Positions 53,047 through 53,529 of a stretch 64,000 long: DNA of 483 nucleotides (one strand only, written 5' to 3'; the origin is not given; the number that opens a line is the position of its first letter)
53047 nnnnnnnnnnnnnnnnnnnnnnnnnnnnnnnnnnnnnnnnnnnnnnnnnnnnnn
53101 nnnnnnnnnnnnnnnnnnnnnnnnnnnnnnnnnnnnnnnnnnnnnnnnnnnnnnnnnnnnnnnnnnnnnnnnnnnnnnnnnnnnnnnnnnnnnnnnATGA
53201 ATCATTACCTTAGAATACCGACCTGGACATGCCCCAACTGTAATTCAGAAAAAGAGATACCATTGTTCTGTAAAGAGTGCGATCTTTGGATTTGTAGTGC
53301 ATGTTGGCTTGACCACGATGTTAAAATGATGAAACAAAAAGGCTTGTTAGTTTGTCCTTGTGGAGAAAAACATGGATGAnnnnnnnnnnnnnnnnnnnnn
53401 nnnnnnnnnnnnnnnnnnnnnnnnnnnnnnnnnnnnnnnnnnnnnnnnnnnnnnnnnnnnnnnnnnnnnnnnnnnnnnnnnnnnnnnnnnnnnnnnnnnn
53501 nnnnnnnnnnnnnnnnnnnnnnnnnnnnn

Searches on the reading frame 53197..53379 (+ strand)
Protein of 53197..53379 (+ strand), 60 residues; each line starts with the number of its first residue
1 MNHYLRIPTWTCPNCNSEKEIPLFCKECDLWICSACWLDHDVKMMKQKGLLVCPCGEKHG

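Call 6: search_protein_families(library=pfam, proteins=[window:53197-53379:+], max_evalue=1)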
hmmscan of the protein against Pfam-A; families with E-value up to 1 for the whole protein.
window:53197-53379:+ (60 aa): 8 families
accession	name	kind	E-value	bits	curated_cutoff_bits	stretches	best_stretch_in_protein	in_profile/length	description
PF00643.29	zf-B_box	-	5.3e-06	26.9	24.1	1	10-37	4-30/42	B-box zinc finger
PF22586.1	ANCHR-like_BBOX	-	0.00017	22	27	1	12-44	2-32/39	ANCHR-like B-box zinc-binding domain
PF02207.25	zf-UBR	-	0.0091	16.5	25.2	1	9-58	12-57/69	Putative zinc finger in N-recognin (UBR box)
PF08792.16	A2L_zn_ribbon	-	0.042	14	22.9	1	29-54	2-25/33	A2L zinc ribbon domain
PF00301.25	Rubredoxin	-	0.096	13.2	23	1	9-20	34-45/47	Rubredoxin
PF14445.12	Prok-RING_2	-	0.11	13.1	22.4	1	10-40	8-40/56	Prokaryotic RING finger family 2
PF02891.26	zf-MIZ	-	0.12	12.7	33.5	1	3-17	35-49/50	MIZ/SP-RING zinc finger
PF08274.17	Zn_Ribbon_YjdM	-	0.54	10.7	30.8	0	12-36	5-25/30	PhnA Zinc-Ribbon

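Call 36: find_related_loci(query=A4, collection=metagenome_contigs, flank=6000)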
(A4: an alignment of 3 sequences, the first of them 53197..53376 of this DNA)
Query A4 (60 aa) in metagenome_contigs; peptide patterns used: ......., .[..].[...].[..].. (x = any residue, [..] = any of these).
128 stretches matched a pattern; 2 encode a relative of the query (tblastn E <= 1e-3); 2 distinct loci.
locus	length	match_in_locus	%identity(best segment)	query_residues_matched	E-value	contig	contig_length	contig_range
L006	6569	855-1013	74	8-60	3e-26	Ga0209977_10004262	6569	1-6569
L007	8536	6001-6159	74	8-60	3e-26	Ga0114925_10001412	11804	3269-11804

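Call 37: find_related_loci(query=A4, collection=viral_contigs, flank=6000)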
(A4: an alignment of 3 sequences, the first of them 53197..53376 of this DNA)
Query A4 (60 aa) in viral_contigs; peptide patterns used: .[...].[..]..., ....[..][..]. (x = any residue, [..] = any of these).
194 stretches matched a pattern; 1 encode a relative of the query (tblastn E <= 1e-3); 1 distinct loci.
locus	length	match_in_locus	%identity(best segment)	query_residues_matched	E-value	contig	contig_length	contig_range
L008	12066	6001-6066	59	9-29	3e-6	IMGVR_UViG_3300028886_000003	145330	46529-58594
